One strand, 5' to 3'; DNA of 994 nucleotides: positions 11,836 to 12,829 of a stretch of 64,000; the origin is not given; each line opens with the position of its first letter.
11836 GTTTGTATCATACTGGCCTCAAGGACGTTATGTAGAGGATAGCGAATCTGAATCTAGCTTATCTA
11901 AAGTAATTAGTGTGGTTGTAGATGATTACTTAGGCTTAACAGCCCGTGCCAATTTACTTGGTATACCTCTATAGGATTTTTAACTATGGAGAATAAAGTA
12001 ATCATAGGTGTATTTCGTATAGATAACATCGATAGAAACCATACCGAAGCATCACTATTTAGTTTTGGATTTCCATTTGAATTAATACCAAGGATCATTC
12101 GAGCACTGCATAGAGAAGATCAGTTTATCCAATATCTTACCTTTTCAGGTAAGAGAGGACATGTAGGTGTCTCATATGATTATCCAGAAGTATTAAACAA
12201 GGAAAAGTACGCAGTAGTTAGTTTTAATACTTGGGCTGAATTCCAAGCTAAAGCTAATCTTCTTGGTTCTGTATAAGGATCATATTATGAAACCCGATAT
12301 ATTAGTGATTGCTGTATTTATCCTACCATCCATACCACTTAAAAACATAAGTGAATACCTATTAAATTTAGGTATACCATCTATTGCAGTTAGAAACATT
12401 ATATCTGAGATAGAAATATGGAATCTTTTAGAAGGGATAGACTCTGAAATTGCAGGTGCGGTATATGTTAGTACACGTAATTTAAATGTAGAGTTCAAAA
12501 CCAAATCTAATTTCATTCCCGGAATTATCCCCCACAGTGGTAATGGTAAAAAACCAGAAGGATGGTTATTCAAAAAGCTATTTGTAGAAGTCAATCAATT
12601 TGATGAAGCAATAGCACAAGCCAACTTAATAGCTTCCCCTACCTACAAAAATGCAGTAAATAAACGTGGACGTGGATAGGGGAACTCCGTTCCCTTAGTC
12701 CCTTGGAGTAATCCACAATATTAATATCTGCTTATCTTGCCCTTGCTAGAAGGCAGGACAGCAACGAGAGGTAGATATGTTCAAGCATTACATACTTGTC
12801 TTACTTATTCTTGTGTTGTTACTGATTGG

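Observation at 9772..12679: Tandem array of eight paralogous small genes sharing a C-terminal 'A-[RKQ]-x-N-L-[LI]-G' signature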

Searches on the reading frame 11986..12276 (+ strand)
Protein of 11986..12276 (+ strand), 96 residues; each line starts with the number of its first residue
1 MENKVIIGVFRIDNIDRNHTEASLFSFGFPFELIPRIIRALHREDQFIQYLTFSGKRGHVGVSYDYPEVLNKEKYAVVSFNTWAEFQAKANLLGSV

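Call 5: search_protein_families(library=phrogs, proteins=[window:11986-12276:+], max_evalue=1)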
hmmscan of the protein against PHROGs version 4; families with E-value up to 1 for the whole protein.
window:11986-12276:+ (96 aa): 0 families

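Call 6: search_protein_families(library=pfam, proteins=[window:11986-12276:+], max_evalue=1)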
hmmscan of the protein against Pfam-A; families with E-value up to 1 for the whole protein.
window:11986-12276:+ (96 aa): 0 families

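Call 25: find_homologous_proteins(query=A2, max_evalue=0.1)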
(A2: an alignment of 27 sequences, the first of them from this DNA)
Query A2 (27 sequences) (96 aa, profile of the alignment): 8 proteins with E <= 0.1 among 1016 candidates.
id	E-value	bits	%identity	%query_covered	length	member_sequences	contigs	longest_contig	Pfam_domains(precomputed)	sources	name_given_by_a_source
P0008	4.3e-24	103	70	100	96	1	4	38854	-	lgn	-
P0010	1.4e-23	101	68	98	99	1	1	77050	-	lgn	-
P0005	6.5e-22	96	93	100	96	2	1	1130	-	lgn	-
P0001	8.7e-22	95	25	21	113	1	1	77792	-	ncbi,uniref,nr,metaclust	ncbi:hypothetical protein Presley_26 [Acinetobacter phage Presley]|uniref:Uncharacterized protein n=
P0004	2.2e-21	94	21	71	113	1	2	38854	-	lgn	-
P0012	4.1e-18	84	29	25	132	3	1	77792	-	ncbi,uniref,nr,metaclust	ncbi:hypothetical protein Presley_24 [Acinetobacter phage Presley]|uniref:Uncharacterized protein n=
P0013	6.8e-18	83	-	-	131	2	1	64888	-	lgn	-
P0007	2.6e-16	78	53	16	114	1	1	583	-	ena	-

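Call 31: predict_structure(alignment_id=A3)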
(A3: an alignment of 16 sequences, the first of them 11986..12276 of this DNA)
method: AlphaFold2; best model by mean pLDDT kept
length: 96 residues; sequences in the alignment: 16
mean_pLDDT: 83.2   pTM: 0.73
mean pLDDT of the five models: 83.2, 82.7, 82.4, 82.0, 79.9
residues with pLDDT >= 90: 21; 70-90: 63; 50-70: 12; < 50: 0
segments of 3 or more residues with pLDDT < 50: none
pLDDT, mean of each block of 10 residues (from residue 1): 80 86 92 88 75 75 83 86 89 72
secondary structure, 60 per line:
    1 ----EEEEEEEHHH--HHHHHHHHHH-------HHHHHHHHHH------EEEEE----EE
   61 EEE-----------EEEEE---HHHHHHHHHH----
elements in order: E5-11 H17-26 H34-43 E50-54 E59-63 E75-79 H83-92
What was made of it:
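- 11986..12276 (+): Array gene 7 (96 aa). The minimal domain, and the member that was modelled. Elements: E5-11, H17-26, H34-43, E50-54, E59-63, E75-79, H83-92 (call 31).
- AF2 model of g7 with pLDDT 83 (call 31).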

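Call 37: search_protein_representatives(alignment_id=A3)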
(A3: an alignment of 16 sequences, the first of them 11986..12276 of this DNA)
Query: 16 sequences, 113 profile positions. Proteins with E-value up to 0.001 (for the whole library): 17; up to 1e-10: 13; up to 1e-30: 1. The best 17 are listed.
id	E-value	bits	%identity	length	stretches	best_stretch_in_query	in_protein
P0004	2.3e-32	127.8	-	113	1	1-113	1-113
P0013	6.3e-28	113.5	-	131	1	3-112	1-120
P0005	2.6e-27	111.6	-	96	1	4-111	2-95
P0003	4.0e-26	107.7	-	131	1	1-112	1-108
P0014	2.0e-20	89.3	-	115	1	1-112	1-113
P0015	2.9e-20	88.9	-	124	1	6-112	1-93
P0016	7.1e-19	84.4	-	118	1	1-112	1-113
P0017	2.6e-18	82.6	-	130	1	3-112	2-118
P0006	2.5e-12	63.3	-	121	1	1-113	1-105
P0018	8.4e-12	61.6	-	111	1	7-111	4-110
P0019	2.5e-11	60.1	-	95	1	5-111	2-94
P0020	3.7e-11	59.5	-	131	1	3-112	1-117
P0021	5.1e-11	59.1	-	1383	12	10-62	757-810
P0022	3.0e-10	56.6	-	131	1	1-112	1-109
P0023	4.6e-10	56.0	-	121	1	2-112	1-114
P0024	3.4e-08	50.0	-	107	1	3-112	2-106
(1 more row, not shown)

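Call 39: fold_search(model_id=the predicted structure, library=viral)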
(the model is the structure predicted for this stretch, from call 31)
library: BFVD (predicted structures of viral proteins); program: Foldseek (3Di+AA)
matches with E <= 10: 188; with E <= 0.001: 3
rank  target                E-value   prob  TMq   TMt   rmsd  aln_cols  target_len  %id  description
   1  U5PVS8                1.0e-17  1.00  0.97  0.97   1.4        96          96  100  Uncharacterized protein [Acinetobacter phage Presley]
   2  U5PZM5                2.0e-05  1.00  0.66  0.54   3.5        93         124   28  Uncharacterized protein [Acinetobacter phage Presley]
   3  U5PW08                1.9e-04  1.00  0.76  0.63   3.7       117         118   20  Uncharacterized protein [Acinetobacter phage Presley]
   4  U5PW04                2.9e-03  0.99  0.48  0.40   5.3       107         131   15  Uncharacterized protein [Acinetobacter phage Presley]
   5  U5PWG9                1.5e-02  1.00  0.65  0.51   4.5       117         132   12  Uncharacterized protein [Acinetobacter phage Presley]
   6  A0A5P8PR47            1.0e-01  0.38  0.37  0.34   6.8       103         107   12  Uncharacterized protein [Acinetobacter phage VB_ApiP_XC38]
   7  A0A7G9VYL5            1.6e-01  0.38  0.38  0.41   6.4        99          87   16  Uncharacterized protein [Acinetobacter phage Aristophanes]
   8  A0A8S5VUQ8            3.1e-01  0.11  0.23  0.07  11.6       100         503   12  (no name in the UniProt tables at hand)
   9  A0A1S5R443            4.1e-01  0.14  0.35  0.27  13.4       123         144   14  Uncharacterized protein [Pseudomonas phage pf16]
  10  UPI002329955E         5.4e-01  0.06  0.24  0.23  11.9       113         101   14  (no name look-up for this kind of identifier)
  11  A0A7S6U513            5.7e-01  0.18  0.38  0.37   6.0        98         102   15  Uncharacterized protein [Acinetobacter virus fBenAci002]
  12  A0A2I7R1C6            6.1e-01  0.20  0.36  0.22   6.5        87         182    9  (no name in the UniProt tables at hand)
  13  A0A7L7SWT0            6.6e-01  0.18  0.40  0.32   7.6       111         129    9  (no name in the UniProt tables at hand)
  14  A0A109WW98            7.5e-01  0.10  0.20  0.27   9.4        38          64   13  PiraGV ORF115 [Cnaphalocrocis medinalis granulovirus]
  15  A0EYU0                9.2e-01  0.11  0.21  0.27   8.8        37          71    8  Uncharacterized protein [Ectropis obliqua nucleopolyhedrovirus]
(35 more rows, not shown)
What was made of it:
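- On Tandem paralogous multigene family (the general kind): Shared predicted fold (calls 31, 39).
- On At2 / XC38 small-gene arrays: BFVD XC38 models match at E 0.1 or worse, TM 0.37 or lower (call 39).
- Checked: Independent BFVD models of four paralogs match the AF2 model of g7, with TM 0.48-0.76 (call 39).
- Four independently modelled paralogs match it in BFVD (call 39). The models fold confidently (calls 31, 39).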

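Call 40: find_encoding_contigs(protein=P0024, flank=8000, max_places=3)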
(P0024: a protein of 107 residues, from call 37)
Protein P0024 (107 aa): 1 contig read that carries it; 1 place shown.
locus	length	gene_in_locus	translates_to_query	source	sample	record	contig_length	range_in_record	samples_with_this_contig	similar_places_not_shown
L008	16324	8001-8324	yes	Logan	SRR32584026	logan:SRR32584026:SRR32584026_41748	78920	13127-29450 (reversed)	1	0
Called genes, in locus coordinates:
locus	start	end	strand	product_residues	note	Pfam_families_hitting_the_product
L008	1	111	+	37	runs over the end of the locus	-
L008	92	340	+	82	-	-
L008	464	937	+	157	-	-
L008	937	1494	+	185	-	-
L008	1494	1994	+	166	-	-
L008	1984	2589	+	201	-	-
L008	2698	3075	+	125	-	-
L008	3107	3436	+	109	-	-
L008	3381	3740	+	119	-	-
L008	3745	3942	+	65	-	-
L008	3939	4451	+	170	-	-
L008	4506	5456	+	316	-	-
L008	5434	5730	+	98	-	-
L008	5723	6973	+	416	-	PF00940:RNA_pol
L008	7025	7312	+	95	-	-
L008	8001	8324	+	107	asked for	-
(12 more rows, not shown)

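Call 41: find_encoding_contigs(protein=P0018, flank=8000, max_places=3)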
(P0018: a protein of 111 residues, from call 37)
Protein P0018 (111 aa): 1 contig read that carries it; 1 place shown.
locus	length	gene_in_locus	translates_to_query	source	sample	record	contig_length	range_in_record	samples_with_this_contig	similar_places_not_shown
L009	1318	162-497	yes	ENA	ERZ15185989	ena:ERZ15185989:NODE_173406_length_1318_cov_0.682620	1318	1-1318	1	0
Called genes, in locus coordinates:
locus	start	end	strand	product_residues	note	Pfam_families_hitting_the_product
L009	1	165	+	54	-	?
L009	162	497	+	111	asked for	-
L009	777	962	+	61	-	-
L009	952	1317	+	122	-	?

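Call 42: find_encoding_contigs(protein=P0020, flank=8000, max_places=3)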
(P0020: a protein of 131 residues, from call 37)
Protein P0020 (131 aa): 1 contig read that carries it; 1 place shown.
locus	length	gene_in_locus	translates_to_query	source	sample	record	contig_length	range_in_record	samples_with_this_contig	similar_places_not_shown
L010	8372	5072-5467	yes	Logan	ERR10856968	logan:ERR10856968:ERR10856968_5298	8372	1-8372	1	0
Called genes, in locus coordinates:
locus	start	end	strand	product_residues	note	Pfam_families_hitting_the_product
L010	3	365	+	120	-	?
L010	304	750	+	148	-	-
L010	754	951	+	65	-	-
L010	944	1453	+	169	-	-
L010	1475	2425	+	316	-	-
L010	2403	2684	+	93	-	-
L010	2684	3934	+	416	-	PF00940:RNA_pol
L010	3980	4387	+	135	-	-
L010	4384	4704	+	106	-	-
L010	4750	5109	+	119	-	-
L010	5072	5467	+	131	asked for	-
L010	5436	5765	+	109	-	-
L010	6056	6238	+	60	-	-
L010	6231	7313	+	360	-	-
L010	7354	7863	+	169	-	-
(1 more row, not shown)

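Call 51: fold_search(model_id=the predicted structure, library=pdb)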
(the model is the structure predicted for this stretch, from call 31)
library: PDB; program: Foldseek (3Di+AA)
matches with E <= 10: 57; with E <= 0.001: 0
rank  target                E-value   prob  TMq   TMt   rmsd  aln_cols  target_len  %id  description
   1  2g9i_B                4.7e-01  0.07  0.23  0.12  13.5       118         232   14  Crystal structure of homolog of F420-0:gamma-Glutamyl Ligase from Archaeoglobus fulgidus Reveals a Novel Fold. (released 2006-04-04)
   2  7lc3_B                1.7e+00  0.05  0.23  0.05  12.6        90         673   13  CryoEM Structure of KdpFABC in E1-ATP state (released 2021-01-27)
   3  9ca7_G                1.9e+00  0.04  0.21  0.06   7.8        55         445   18  Cryo-EM structure of human SRCAP-nucleosome complex in the fully-engaged state (composite structure) (released 2025-06-18)
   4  6hts_A                2.1e+00  0.04  0.20  0.06   8.8        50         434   20  Cryo-EM structure of the human INO80 complex bound to nucleosome (released 2018-11-07)
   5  7uld                  2.1e+00  0.03  0.20  0.10  11.2        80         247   16  GTP complex of F420-gamma glutamyl ligase (CofE) from Archaeoglobus fulgidus (released 2023-04-12)
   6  2g9i_A                2.1e+00  0.01  0.14  0.12  12.5        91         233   14  Crystal structure of homolog of F420-0:gamma-Glutamyl Ligase from Archaeoglobus fulgidus Reveals a Novel Fold. (released 2006-04-04)
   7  2phn_A                2.7e+00  0.02  0.20  0.10  13.3       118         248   14  Crystal structure of an amide bond forming F420-gamma glutamyl ligase from Archaeoglobus fulgidus (released 2007-05-15)
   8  4xgu_E                2.9e+00  0.02  0.23  0.08  12.3        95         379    7  Structure of C. elegans PCH-2 (released 2015-05-06)
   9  7z34_a                3.3e+00  0.07  0.34  0.23  11.9        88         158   11  Structure of pre-60S particle bound to DRG1(AFG2). (released 2022-09-21)
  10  8wpk_B                3.3e+00  0.04  0.26  0.08  10.4        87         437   11  Structure of monkeypox virus polymerase complex F8-A22-E4-H5 with exgenous DNA (released 2023-11-29)
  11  3hyp_B                3.8e+00  0.02  0.22  0.19  10.1       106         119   13  Crystal structure of Bacteroides fragilis TrxP_S105G mutant (released 2010-01-12)
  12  4yhu_C                3.8e+00  0.02  0.24  0.21  14.3       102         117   10  Yeast Prp3 C-terminal fragment 296-469 (released 2015-07-22)
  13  4kfr_C                4.0e+00  0.06  0.30  0.18   5.2        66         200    9  Structure of the genome packaging NTPase B204 from Sulfolobus turreted icosahedral virus 2 in complex with sulfate (released 2013-05-22)
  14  9cac_H                4.3e+00  0.05  0.26  0.07   8.6        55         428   11  Cryo-EM structure of the RuvBL lobe of the native human TIP60 complex (composite structure) (released 2025-06-18)
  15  3a45_A                4.3e+00  0.01  0.15  0.06   9.8        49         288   12  Crystal structure of MvNei1_2 (released 2009-07-21)
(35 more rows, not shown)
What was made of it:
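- On SUKH / SMI1_KNR4 immunity proteins: Best Foldseek PDB E is 0.47 (call 51).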

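Call 64: search_protein_families(library=ncbifam, proteins=[window:11986-12276:+], max_evalue=0.1)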
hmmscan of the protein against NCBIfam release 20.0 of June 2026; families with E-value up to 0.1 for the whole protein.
window:11986-12276:+ (96 aa): 0 families

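Call 65: search_solved_structures(query=A2, max_evalue=10)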
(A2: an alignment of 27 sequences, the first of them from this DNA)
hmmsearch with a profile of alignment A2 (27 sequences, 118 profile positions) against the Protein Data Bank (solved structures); distinct sequences matched with E-value up to 10: 8.
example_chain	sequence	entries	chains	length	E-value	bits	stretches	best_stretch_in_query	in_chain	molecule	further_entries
2kd1_A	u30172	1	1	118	0.53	13.8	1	10-80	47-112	DNA integration/recombination/invertion protein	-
9b3d_G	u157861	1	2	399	0.73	13.3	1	5-53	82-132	Protein diaphanous homolog 1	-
2b18_A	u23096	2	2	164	0.75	13.3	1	7-42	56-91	GTP-sensing transcriptional pleiotropic repressor codY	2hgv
2gx5_A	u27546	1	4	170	0.79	13.2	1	7-42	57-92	GTP-sensing transcriptional pleiotropic repressor codY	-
5loe_A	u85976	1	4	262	1.2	12.7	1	7-42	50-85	GTP-sensing transcriptional pleiotropic repressor CodY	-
9h6e_C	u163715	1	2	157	1.2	12.6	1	35-94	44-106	Histidine-containing phosphotransfer protein 1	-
4euk_B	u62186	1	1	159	1.3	12.6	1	35-94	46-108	Histidine-containing phosphotransfer protein 1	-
8yhx_G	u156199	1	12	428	2.4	11.7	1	15-70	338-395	SIR2 family protein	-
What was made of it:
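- Tried and rejected: A PDB sequence-profile search gave a best E of 0.53 (call 65).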

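Call 84: search_protein_families(library=pfam, alignment_id=A2, max_evalue=5)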
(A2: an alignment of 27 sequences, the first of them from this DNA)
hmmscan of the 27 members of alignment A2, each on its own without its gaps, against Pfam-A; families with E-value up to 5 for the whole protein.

A. member 1, seq(96 aa): 0 families

B. families by the number of members that match (of 27 scanned): 16 families
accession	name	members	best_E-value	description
PF13454.12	NAD_binding_9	2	0.15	FAD-NAD(P)-binding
PF03065.20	Glyco_hydro_57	1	0.0019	Glycosyl hydrolase family 57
PF07370.16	DUF1489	1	0.034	Protein of unknown function (DUF1489)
PF00196.25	GerE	1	0.038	Bacterial regulatory proteins, luxR family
PF21982.2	RecX_HTH1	1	0.051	RecX, first three-helix domain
PF21998.2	FERM_C1_MyoVII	1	0.068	Myosin-X FERM PH domain-like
PF21665.2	Type_III_SycN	1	0.073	Type III secretory system chaperone SycN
PF23119.1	CTE_TERT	1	0.075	Telomerase reverse transcriptase, CTE domain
PF02865.22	STAT_int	1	0.076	STAT protein, protein interaction domain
PF22696.2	Putative_PNPOx_2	1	0.086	Pyridoxamine 5'-phosphate oxidase-like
PF11378.13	DUF3181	1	0.11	Protein of unknown function (DUF3181)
PF09183.16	DUF1947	1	0.12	Domain of unknown function (DUF1947)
PF03439.18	Spt5-NGN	1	0.18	Early transcription elongation factor of RNA pol II, NGN section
PF16534.11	ULD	1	0.22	Ubiquitin-like oligomerisation domain of SATB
PF18125.6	RlmM_FDX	1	0.25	RlmM ferredoxin-like domain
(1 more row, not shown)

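Call 88: search_protein_families(library=padloc, proteins=[window:11986-12276:+], max_evalue=0.1)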
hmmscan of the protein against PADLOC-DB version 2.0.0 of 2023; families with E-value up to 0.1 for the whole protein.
window:11986-12276:+ (96 aa): 0 families

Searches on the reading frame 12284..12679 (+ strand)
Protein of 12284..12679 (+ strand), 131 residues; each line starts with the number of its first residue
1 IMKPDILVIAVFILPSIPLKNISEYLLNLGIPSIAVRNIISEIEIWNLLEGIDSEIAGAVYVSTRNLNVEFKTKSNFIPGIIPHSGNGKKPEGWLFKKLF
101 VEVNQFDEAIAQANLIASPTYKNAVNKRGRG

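Call 5: search_protein_families(library=phrogs, proteins=[window:12284-12679:+], max_evalue=1)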
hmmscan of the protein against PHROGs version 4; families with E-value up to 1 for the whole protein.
window:12284-12679:+ (131 aa): 1 family
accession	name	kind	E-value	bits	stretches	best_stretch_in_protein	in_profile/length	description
phrog_19162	-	unknown function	0.23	11.2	1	18-61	308-353/419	-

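Call 6: search_protein_families(library=pfam, proteins=[window:12284-12679:+], max_evalue=1)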
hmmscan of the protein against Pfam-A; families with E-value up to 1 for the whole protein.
window:12284-12679:+ (131 aa): 0 families

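Call 64: search_protein_families(library=ncbifam, proteins=[window:12284-12679:+], max_evalue=0.1)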
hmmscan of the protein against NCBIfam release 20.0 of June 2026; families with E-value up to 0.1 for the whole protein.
window:12284-12679:+ (131 aa): 1 family
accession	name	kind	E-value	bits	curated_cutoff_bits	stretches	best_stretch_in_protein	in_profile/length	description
NF053644.1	MraY_archaea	equivalog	0.034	13.5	450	1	7-66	158-217/340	pseudomurein biosynthesis MraY family phospho-N-acetylmuramoyl-pentapeptide-transferase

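Call 88: search_protein_families(library=padloc, proteins=[window:12284-12679:+], max_evalue=0.1)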
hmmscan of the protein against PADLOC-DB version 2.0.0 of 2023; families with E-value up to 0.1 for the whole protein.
window:12284-12679:+ (131 aa): 0 families
